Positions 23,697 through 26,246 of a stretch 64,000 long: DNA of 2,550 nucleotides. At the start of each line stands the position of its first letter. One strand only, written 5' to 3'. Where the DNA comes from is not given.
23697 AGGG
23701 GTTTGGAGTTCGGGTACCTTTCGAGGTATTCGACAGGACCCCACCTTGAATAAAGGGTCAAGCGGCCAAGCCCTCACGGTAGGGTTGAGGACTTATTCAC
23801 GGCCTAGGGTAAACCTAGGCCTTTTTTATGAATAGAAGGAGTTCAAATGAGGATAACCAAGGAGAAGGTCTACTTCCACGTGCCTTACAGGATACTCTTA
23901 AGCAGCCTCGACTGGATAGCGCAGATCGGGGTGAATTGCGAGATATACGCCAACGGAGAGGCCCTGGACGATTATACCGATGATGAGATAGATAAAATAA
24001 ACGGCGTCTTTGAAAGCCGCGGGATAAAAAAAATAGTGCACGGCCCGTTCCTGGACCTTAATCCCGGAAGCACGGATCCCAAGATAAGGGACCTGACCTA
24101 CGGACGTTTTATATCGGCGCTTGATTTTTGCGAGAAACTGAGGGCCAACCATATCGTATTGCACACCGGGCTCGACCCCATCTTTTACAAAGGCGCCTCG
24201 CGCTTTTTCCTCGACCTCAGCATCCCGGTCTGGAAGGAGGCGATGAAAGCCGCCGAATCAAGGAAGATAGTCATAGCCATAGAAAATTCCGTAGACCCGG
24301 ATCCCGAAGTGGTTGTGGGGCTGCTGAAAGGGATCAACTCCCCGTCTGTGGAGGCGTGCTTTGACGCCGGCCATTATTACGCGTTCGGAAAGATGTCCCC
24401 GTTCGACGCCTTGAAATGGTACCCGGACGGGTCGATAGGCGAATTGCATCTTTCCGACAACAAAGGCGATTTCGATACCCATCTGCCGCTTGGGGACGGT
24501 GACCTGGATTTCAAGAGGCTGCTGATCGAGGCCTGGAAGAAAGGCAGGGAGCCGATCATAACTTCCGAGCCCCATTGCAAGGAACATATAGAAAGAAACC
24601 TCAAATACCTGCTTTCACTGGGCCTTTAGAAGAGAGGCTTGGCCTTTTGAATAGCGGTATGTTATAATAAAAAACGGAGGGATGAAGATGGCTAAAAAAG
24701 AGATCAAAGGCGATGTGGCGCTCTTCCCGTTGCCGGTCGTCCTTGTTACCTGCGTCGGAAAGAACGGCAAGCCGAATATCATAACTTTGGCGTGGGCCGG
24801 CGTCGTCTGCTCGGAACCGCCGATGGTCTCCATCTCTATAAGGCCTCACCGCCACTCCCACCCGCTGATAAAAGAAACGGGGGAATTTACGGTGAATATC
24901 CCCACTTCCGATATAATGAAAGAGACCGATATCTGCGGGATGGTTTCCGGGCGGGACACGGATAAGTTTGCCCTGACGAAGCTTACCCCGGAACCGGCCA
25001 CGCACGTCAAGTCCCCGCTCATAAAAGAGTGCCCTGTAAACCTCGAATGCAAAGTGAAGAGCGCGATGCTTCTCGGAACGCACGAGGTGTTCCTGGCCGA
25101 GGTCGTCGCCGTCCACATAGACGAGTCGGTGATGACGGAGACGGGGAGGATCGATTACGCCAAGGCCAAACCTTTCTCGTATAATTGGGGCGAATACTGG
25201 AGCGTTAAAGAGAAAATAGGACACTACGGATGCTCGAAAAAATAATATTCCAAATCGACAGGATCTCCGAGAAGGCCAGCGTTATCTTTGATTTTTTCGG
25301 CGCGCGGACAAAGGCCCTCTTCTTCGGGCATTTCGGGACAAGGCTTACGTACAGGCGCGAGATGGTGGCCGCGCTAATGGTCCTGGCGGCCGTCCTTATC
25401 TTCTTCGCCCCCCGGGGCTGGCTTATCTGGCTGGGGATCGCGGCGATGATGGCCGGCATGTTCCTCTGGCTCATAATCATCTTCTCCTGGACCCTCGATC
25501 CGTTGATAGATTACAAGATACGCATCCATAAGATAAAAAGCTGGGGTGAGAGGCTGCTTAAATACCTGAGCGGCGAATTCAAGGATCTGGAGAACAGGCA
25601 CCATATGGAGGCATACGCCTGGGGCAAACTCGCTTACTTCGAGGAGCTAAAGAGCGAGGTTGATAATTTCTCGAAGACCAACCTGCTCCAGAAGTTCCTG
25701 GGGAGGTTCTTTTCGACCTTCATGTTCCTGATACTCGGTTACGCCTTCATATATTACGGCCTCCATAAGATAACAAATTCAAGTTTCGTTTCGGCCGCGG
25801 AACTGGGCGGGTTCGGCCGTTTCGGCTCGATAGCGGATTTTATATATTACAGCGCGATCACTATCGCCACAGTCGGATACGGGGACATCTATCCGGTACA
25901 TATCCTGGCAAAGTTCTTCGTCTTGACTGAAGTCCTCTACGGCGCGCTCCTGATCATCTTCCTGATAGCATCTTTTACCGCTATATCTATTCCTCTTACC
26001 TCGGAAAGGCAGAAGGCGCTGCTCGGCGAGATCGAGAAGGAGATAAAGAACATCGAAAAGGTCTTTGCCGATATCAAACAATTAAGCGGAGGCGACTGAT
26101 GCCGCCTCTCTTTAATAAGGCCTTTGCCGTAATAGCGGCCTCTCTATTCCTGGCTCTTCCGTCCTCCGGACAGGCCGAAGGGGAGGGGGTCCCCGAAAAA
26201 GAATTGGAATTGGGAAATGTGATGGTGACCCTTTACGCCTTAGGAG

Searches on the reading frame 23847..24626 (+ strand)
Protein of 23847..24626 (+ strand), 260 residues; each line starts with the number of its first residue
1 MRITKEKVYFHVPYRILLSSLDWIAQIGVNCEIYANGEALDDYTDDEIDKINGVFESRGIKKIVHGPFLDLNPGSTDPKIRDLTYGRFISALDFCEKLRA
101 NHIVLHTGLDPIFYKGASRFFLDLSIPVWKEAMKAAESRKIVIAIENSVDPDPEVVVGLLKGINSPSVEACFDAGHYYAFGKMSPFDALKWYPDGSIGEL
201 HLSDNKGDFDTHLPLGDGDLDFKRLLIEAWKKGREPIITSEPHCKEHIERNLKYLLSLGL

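Call 7: find_related_loci(query=window:23847-24626:+, collection=genome_contigs, flank=4000)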
Query window:23847-24626:+ (260 aa) in genome_contigs; peptide patterns used: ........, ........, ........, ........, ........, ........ (x = any residue, [..] = any of these).
136 stretches matched a pattern; 11 encode a relative of the query (tblastn E <= 1e-3); 11 distinct loci.
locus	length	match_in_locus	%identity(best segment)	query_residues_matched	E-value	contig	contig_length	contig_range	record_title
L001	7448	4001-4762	91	1-254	3e-158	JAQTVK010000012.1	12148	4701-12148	MAG: Candidatus Omnitrophota bacterium isolate STB_86 NODE_13210_length_12148_cov_2.678812_Sandtown_B, whole genome shot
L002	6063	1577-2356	88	1-260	5e-159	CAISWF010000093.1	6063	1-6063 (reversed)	MAG: Candidatus Omnitrophica bacterium isolate E3_bin-509 genome assembly, contig: bin-509:093/171, whole genome shotgun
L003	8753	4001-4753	86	1-251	6e-152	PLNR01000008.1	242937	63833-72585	MAG: Candidatus Omnitrophota bacterium isolate fen_1319 73.20120800_E1X.29_contig_1385, whole genome shotgun sequence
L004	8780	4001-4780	79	1-260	3e-142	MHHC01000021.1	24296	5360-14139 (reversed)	MAG: Omnitrophica WOR_2 bacterium RIFCSPLOWO2_12_FULL_51_24 rifcsplowo2_12_scaffold_2029, whole genome shotgun sequence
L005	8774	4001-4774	70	1-258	3e-125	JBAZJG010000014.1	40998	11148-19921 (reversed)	MAG: Candidatus Omnitrophota bacterium isolate SO_2017_LW4_113 scaffold_2258_c1_LW137-91_2017, whole genome shotgun sequ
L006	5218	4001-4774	69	1-258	5e-124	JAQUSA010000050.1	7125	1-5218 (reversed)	MAG: Candidatus Omnitrophota bacterium isolate STD1_86 NODE_35068_length_7125_cov_8.193198_Sandtown_D1, whole genome sho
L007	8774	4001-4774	68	1-258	8e-122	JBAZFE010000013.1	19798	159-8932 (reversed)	MAG: Candidatus Omnitrophota bacterium isolate SO_2017_LW3_142 NODE_7260_length_19798_cov_3.008439_LW162_2017, whole gen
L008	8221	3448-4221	68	1-258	7e-122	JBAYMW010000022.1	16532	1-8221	MAG: Candidatus Omnitrophota bacterium isolate SO_2016_LW1_5 scaffold03525_LW64-88_2016, whole genome shotgun sequence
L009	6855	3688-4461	68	1-258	8e-120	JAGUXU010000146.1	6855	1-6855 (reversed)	MAG: Candidatus Omnitrophota bacterium isolate DeMMO4_7 c_000000017320, whole genome shotgun sequence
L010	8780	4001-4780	63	1-260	9e-112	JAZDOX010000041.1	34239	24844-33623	MAG: Candidatus Omnitrophota bacterium isolate MEGAHIT-group-0.801 k141_18271088, whole genome shotgun sequence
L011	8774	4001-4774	22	7-242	2e-6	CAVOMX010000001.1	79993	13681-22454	MAG: Candidatus Bathyarchaeota archaeon isolate MFD09779.bin.2.126 genome assembly, contig: contig_10121, whole genome s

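Call 8: search_protein_families(library=pfam, proteins=[window:23847-24626:+])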
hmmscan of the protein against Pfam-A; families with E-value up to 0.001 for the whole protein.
window:23847-24626:+ (260 aa): 1 family
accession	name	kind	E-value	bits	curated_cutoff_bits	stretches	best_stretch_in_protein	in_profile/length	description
PF01261.30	AP_endonuc_2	-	4.1e-28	99.2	31.1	1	22-245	2-232/249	Xylose isomerase-like TIM barrel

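Call 43: find_homologous_proteins(query=window:23847-24626:+, max_evalue=1e-20)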
Query window:23847-24626:+ (260 aa): 82 proteins with E <= 1e-20 among 1138 candidates.
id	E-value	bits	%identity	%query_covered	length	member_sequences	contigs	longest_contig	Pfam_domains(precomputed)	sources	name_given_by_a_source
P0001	1.5e-155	534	88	100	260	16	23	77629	PF01261.31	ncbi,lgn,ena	-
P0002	1.5e-151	521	87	100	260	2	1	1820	PF01261.31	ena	-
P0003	5.8e-141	487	78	100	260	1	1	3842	PF01261.31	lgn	-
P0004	2.2e-140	485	79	100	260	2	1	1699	PF01261.31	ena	-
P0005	6.6e-137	473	76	99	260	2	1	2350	PF01261.31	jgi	-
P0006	2.1e-135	468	77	100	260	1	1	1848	PF01261.31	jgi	jgi:sugar phosphate isomerase/epimerase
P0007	1.3e-133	462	77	100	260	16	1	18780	PF01261.31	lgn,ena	-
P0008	6.1e-133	460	73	100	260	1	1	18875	PF01261.31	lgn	-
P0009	1.4e-131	456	75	99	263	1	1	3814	PF01261.31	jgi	-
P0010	6.3e-124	431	69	100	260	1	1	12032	PF01261.31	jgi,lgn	jgi:sugar phosphate isomerase/epimerase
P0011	3.1e-122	425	70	99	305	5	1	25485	PF01261.31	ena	-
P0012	8.7e-122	424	68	100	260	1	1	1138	PF01261.31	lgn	-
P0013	2.3e-121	422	68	100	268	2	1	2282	PF01261.31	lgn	-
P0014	1.5e-118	413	68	99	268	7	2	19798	PF01261.31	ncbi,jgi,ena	ncbi:MAG: sugar phosphate isomerase/epimerase family protein [Candidatus Omnitrophota bacterium]|jgi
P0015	7.4e-114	398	65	100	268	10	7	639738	PF01261.31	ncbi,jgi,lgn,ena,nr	ncbi:MAG TPA: sugar phosphate isomerase/epimerase family protein [Candidatus Omnitrophota bacterium]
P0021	1.4e-109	384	64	99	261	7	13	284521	PF01261.31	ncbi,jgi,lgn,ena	-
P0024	2.1e-108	380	61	100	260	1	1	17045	PF01261.31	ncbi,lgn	-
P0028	4.1e-104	366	60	100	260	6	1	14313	PF01261.31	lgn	-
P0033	7.2e-97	342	57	100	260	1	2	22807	PF01261.31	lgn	-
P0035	7.9e-96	338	56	100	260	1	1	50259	PF01261.31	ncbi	-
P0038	6.4e-93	329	57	99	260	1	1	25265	PF01261.31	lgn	-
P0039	1.1e-75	272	47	98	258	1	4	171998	PF01261.31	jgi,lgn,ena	-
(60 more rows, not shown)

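Call 44: find_encoding_contigs(protein=P0015, flank=6000, max_places=2)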
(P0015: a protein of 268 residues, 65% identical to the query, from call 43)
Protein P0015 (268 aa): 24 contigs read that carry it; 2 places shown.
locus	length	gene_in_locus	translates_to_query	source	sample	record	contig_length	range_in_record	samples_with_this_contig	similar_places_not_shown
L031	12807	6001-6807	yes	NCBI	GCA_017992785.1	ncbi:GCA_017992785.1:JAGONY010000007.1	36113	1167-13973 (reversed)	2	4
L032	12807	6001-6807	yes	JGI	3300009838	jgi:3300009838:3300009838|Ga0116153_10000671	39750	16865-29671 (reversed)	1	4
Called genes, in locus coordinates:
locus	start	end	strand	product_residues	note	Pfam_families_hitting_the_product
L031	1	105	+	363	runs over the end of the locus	PF13685:Fe-ADH_2, PF01761:DHQ_synthase, PF24621:DHQS_C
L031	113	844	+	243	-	PF22935:RM44_endonuclase (faint), PF14622:Ribonucleas_3_3, PF00636:Ribonuclease_3, PF00035:dsrm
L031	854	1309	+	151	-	PF00583:Acetyltransf_1, PF13673:Acetyltransf_10, PF13508:Acetyltransf_7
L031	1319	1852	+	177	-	-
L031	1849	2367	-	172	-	-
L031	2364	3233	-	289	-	PF20703:nSTAND1, PF05621:TniB (faint), PF13191:AAA_16, PF09848:SLFN-g3_helicase (weak), PF13173:AAA_14 (weak), PF13401:AAA_22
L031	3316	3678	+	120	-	PF07238:PilZ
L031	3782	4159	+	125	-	PF07238:PilZ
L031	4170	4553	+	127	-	PF07238:PilZ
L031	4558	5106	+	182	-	PF01553:Acyltransferase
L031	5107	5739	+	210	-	PF01557:FAA_hydrolase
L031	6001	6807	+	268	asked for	PF01261:AP_endonuc_2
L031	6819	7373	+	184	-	PF01613:Flavin_Reduct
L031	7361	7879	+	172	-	-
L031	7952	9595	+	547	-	PF00989:PAS, PF08448:PAS_4, PF13188:PAS_8 (weak), PF13426:PAS_9, PF00990:GGDEF, PF13487:HD_5, PF01966:HD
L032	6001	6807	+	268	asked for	PF01261:AP_endonuc_2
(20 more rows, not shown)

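Call 45: find_encoding_contigs(protein=P0021, flank=6000, max_places=2)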
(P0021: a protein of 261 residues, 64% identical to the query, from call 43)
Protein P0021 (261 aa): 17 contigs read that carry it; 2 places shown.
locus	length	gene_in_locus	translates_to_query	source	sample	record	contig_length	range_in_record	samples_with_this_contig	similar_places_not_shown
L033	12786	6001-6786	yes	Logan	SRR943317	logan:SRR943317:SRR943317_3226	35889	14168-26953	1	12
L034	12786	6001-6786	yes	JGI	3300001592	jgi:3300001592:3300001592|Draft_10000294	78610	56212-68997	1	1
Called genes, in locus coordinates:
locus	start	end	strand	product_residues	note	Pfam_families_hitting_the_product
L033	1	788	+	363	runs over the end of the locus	PF00465:Fe-ADH (faint), PF13685:Fe-ADH_2, PF01761:DHQ_synthase, PF24621:DHQS_C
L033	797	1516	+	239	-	PF22935:RM44_endonuclase (faint), PF14622:Ribonucleas_3_3, PF00636:Ribonuclease_3, PF00035:dsrm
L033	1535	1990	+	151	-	PF13673:Acetyltransf_10, PF00583:Acetyltransf_1, PF13508:Acetyltransf_7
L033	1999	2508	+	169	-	-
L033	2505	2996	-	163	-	-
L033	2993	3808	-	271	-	PF20703:nSTAND1 (weak), PF05621:TniB (weak), PF13191:AAA_16, PF13604:AAA_30 (weak), PF09848:SLFN-g3_helicase (weak), PF13173:AAA_14 (weak), PF13401:AAA_22, PF00004:AAA (weak), +1 more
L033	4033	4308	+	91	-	PF07238:PilZ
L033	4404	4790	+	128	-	PF07238:PilZ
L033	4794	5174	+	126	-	PF07238:PilZ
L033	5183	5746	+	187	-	PF01553:Acyltransferase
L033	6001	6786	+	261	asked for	PF01261:AP_endonuc_2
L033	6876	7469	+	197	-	PF00730:HhH-GPD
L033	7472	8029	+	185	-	PF01613:Flavin_Reduct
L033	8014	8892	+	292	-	PF07885:Ion_trans_2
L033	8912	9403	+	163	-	-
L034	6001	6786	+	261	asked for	PF01261:AP_endonuc_2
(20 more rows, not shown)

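Call 46: find_encoding_contigs(protein=P0035, flank=6000, max_places=2)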
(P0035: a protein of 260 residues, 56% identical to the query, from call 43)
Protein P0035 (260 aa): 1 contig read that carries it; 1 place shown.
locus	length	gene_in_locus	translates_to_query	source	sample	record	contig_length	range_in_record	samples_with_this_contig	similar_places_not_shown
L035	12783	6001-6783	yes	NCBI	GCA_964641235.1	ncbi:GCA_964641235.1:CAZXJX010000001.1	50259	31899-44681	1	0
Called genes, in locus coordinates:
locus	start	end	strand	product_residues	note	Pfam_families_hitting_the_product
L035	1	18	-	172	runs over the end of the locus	-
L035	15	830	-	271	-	PF20703:nSTAND1 (weak), PF13191:AAA_16, PF01637:ATPase_2 (faint), PF09848:SLFN-g3_helicase (weak), PF13173:AAA_14 (weak), PF13401:AAA_22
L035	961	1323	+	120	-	PF07238:PilZ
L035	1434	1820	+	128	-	PF07238:PilZ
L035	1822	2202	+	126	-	PF07238:PilZ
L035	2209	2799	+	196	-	PF01553:Acyltransferase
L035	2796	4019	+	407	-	PF07690:MFS_1, PF11700:ATG22, PF07690:MFS_1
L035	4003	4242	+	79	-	-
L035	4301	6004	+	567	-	PF14716:HHH_8, PF00633:HHH (faint), PF14520:HHH_5, PF14791:DNA_pol_B_thumb, PF02811:PHP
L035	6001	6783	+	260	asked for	PF01261:AP_endonuc_2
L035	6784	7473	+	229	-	PF00730:HhH-GPD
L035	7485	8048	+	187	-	PF01613:Flavin_Reduct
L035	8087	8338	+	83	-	-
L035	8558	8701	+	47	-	-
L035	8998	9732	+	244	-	PF07885:Ion_trans_2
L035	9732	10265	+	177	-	-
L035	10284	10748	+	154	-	PF01243:PNPOx_N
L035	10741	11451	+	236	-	PF11249:DUF3047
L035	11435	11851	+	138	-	-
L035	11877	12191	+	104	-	PF07883:Cupin_2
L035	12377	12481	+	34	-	-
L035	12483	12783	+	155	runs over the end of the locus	PF08308:PEGA (weak)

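Call 47: find_encoding_contigs(protein=P0039, flank=6000, max_places=2)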
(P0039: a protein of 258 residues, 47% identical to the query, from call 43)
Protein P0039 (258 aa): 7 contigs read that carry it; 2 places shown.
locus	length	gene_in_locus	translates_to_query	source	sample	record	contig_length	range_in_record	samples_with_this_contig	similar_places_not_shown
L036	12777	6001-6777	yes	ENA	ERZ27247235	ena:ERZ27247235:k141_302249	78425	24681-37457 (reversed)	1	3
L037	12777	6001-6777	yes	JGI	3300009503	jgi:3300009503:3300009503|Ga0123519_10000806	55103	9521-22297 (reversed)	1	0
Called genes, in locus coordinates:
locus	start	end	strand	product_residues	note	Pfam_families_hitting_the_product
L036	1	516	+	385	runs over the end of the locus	PF04055:Radical_SAM, PF00633:HHH (weak), PF12836:HHH_3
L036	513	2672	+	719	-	PF00270:DEAD, PF04851:ResIII, PF22527:DEXQc_Suv3 (faint), PF00271:Helicase_C, PF20470:HTH_61, PF21280:Helicase_dom4_arc, PF14520:HHH_5 (faint)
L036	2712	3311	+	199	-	-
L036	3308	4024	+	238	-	PF02578:Cu-oxidase_4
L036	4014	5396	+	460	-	PF00753:Lactamase_B, PF23023:Anti-Pycsar_Apyc1 (faint), PF12706:Lactamase_B_2 (weak), PF16661:Lactamase_B_6, PF10996:Beta-Casp, PF07521:RMMBL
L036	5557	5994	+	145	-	PF02580:Tyr_Deacylase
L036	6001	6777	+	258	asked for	PF01261:AP_endonuc_2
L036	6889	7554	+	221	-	PF01694:Rhomboid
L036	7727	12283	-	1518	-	-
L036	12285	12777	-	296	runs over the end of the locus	PF04055:Radical_SAM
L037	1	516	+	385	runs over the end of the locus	PF04055:Radical_SAM, PF00633:HHH (weak), PF12836:HHH_3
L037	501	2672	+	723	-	PF00270:DEAD, PF04851:ResIII, PF22527:DEXQc_Suv3 (faint), PF00271:Helicase_C, PF20470:HTH_61, PF21280:Helicase_dom4_arc, PF14520:HHH_5 (faint)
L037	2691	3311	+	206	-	-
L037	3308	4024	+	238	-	PF02578:Cu-oxidase_4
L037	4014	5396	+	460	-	PF00753:Lactamase_B, PF23023:Anti-Pycsar_Apyc1 (faint), PF12706:Lactamase_B_2 (weak), PF16661:Lactamase_B_6, PF10996:Beta-Casp, PF07521:RMMBL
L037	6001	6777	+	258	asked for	PF01261:AP_endonuc_2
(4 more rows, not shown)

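Call 49: find_encoding_contigs(protein=P0024, flank=6000, max_places=1)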
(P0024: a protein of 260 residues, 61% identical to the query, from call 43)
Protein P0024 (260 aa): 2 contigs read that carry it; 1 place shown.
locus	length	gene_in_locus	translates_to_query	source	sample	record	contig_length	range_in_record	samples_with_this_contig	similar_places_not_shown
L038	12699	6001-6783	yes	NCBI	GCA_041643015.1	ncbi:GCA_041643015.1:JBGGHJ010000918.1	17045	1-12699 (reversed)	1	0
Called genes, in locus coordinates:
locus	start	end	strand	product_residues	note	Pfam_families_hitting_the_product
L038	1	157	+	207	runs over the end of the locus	PF02163:Peptidase_M50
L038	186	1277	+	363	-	PF13685:Fe-ADH_2, PF01761:DHQ_synthase, PF24621:DHQS_C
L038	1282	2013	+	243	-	PF14622:Ribonucleas_3_3, PF00636:Ribonuclease_3, PF00035:dsrm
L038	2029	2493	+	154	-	PF00583:Acetyltransf_1, PF13673:Acetyltransf_10, PF13508:Acetyltransf_7, PF08445:FR47 (faint), PF14542:Acetyltransf_CG (weak)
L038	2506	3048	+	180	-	-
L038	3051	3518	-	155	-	-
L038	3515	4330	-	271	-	PF13191:AAA_16, PF01637:ATPase_2 (faint), PF09848:SLFN-g3_helicase (weak), PF13173:AAA_14 (faint), PF13401:AAA_22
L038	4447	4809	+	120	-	PF07238:PilZ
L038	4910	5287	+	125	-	PF07238:PilZ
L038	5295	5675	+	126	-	PF07238:PilZ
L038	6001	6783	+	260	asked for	PF01261:AP_endonuc_2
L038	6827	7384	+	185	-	PF01613:Flavin_Reduct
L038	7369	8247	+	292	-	PF07885:Ion_trans_2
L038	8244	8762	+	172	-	-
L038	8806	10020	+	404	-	PF00072:Response_reg (weak), PF00990:GGDEF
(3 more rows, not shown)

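Call 50: find_encoding_contigs(protein=P0028, flank=6000, max_places=1)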
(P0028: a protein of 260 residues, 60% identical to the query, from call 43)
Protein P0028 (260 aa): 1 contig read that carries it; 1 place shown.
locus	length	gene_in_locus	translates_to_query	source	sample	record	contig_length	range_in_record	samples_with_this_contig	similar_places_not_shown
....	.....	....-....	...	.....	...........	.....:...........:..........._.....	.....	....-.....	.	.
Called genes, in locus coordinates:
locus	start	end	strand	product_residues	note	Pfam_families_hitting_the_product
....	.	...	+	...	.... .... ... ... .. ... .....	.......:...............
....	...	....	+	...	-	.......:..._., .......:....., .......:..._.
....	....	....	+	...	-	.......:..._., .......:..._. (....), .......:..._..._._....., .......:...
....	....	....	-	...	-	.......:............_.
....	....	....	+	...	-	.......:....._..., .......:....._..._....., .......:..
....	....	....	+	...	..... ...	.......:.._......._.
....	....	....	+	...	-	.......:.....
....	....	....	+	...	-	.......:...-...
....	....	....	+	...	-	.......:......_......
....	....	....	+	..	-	-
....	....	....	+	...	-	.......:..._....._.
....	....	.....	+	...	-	-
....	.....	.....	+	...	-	-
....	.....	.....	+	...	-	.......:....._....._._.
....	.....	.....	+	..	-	-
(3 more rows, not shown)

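Call 51: find_encoding_contigs(protein=P0033, flank=6000, max_places=1)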
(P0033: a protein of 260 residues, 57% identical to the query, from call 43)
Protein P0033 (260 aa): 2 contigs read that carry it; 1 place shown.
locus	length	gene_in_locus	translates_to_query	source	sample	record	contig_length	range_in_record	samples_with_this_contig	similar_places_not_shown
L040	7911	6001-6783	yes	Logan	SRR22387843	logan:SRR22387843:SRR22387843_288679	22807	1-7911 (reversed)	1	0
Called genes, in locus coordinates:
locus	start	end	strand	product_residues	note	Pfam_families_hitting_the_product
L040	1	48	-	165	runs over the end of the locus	-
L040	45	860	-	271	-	PF20703:nSTAND1 (weak), PF13191:AAA_16, PF09848:SLFN-g3_helicase (weak), PF13173:AAA_14 (weak), PF13401:AAA_22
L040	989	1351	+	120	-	PF07238:PilZ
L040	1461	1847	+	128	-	PF07238:PilZ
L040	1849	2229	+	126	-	PF07238:PilZ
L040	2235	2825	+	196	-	PF01553:Acyltransferase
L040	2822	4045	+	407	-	PF07690:MFS_1, PF11700:ATG22, PF07690:MFS_1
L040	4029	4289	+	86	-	-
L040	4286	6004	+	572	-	PF14716:HHH_8, PF14520:HHH_5, PF14791:DNA_pol_B_thumb, PF02811:PHP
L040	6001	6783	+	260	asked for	PF01261:AP_endonuc_2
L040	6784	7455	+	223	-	PF00730:HhH-GPD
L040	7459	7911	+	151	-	?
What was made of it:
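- Gene callers placed ORFs over the RNA in L035 and L040 (calls 46, 51).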

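Call 52: find_encoding_contigs(protein=P0038, flank=6000, max_places=1)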
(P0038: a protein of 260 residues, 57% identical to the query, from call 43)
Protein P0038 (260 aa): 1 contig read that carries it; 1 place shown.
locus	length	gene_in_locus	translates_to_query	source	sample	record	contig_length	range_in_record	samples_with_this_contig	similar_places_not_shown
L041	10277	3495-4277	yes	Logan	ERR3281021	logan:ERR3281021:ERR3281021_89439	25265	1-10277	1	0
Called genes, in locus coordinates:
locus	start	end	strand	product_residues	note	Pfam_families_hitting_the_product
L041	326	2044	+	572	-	PF14716:HHH_8, PF12826:HHH_2 (faint), PF00633:HHH (faint), PF14520:HHH_5, PF14791:DNA_pol_B_thumb, PF02811:PHP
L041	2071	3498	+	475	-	PF01743:PolyA_pol, PF12627:PolyA_pol_RNAbd, PF01966:HD, PF13735:tRNA_NucTran2_2 (weak)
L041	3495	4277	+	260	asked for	PF01261:AP_endonuc_2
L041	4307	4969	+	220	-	PF00730:HhH-GPD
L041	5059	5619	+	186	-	PF01613:Flavin_Reduct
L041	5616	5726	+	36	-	-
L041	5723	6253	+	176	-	-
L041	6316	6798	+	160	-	PF01243:PNPOx_N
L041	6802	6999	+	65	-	-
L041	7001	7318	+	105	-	-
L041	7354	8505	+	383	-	PF04055:Radical_SAM, PF13353:Fer4_12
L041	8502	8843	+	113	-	PF01661:Macro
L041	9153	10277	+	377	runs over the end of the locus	PF02417:Chromate_transp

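Call 64: search_solved_structures(query=window:23847-24626:+, max_evalue=0.01)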
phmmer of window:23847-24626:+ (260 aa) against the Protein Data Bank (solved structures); distinct sequences matched with E-value up to 0.01: 2.
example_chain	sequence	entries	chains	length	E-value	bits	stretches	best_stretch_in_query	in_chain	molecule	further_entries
3wqo_A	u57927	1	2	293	5.6e-17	65.1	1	59-241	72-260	Uncharacterized protein MJ1311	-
3ayt_A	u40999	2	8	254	1.4e-13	53.9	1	26-221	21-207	Putative uncharacterized protein TTHB071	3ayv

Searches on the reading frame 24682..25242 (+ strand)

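Call 8: search_protein_families(library=pfam, proteins=[window:24682-25242:+])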
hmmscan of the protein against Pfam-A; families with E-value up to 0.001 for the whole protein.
window:24682-25242:+ (187 aa): 1 family
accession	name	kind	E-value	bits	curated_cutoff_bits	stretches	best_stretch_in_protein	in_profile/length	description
PF01613.24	Flavin_Reduct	-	2.9e-36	125.3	27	1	14-151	3-138/153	Flavin reductase like domain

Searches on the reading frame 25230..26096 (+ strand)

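Call 8: search_protein_families(library=pfam, proteins=[window:25230-26096:+])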
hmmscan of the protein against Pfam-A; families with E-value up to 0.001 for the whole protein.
window:25230-26096:+ (289 aa): 1 family
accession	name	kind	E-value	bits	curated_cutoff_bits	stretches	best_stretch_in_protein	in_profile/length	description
PF07885.22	Ion_trans_2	-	3.3e-10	40.1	22.5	1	200-250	24-74/79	Ion channel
